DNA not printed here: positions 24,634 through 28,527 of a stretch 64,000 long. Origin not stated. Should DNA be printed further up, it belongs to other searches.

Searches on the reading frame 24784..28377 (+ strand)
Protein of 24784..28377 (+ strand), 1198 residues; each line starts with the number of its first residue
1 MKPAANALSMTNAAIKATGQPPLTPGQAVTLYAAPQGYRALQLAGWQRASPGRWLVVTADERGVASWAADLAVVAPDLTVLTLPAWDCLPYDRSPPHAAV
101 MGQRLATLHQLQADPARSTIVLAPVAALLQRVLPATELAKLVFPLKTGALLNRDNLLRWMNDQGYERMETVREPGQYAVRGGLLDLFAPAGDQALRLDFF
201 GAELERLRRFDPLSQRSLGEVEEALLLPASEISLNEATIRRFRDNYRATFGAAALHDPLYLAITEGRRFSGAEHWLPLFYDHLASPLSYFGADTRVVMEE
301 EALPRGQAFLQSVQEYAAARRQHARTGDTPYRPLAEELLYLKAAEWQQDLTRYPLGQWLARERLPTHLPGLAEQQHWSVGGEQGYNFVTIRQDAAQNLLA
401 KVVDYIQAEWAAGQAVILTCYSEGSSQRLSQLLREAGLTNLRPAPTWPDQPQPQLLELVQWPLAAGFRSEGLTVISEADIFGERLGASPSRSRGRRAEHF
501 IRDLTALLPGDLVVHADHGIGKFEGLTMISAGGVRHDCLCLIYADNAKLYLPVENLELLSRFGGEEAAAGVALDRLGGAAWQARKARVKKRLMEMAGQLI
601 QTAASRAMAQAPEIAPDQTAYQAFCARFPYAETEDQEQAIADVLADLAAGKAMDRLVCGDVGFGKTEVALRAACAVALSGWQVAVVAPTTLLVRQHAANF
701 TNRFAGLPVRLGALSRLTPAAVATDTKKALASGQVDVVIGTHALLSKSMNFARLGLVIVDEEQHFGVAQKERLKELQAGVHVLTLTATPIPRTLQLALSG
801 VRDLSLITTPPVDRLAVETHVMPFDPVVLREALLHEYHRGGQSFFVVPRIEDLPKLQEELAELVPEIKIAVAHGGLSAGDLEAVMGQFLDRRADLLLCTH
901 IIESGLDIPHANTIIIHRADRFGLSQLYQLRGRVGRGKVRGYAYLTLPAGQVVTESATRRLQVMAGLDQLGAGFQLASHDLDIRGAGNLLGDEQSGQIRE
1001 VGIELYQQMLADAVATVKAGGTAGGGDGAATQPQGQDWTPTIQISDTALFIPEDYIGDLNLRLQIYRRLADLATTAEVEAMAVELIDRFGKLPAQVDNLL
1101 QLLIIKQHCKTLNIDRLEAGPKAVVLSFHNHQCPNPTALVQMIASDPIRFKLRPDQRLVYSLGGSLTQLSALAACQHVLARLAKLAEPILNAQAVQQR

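Call 74: search_protein_families(library=pfam, proteins=[window:24784-28377:+], max_evalue=0.001)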
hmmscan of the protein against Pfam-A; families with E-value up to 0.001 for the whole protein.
window:24784-28377:+ (1198 aa): 6 families
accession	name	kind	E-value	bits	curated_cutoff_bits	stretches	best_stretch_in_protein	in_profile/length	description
PF03461.20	TRCF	-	1.1e-25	90.3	25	1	1048-1136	4-92/95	TRCF domain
PF00270.35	DEAD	-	3.9e-22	79.2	26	1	633-795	1-165/167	DEAD/DEAH box helicase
PF17757.6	UvrB_inter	-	3.2e-21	75.7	22.9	1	144-231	2-90/91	UvrB interaction domain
PF02559.22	CarD_TRCF_RID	-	5.7e-18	65.2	23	1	509-562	3-56/57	CarD-like/TRCF RID domain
PF00271.37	Helicase_C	-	4.2e-17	62.8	23.5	1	832-937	9-109/110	Helicase conserved C-terminal domain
PF04851.21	ResIII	-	4.9e-09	36.8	22.5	1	634-789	6-162/164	Type III restriction enzyme, res subunit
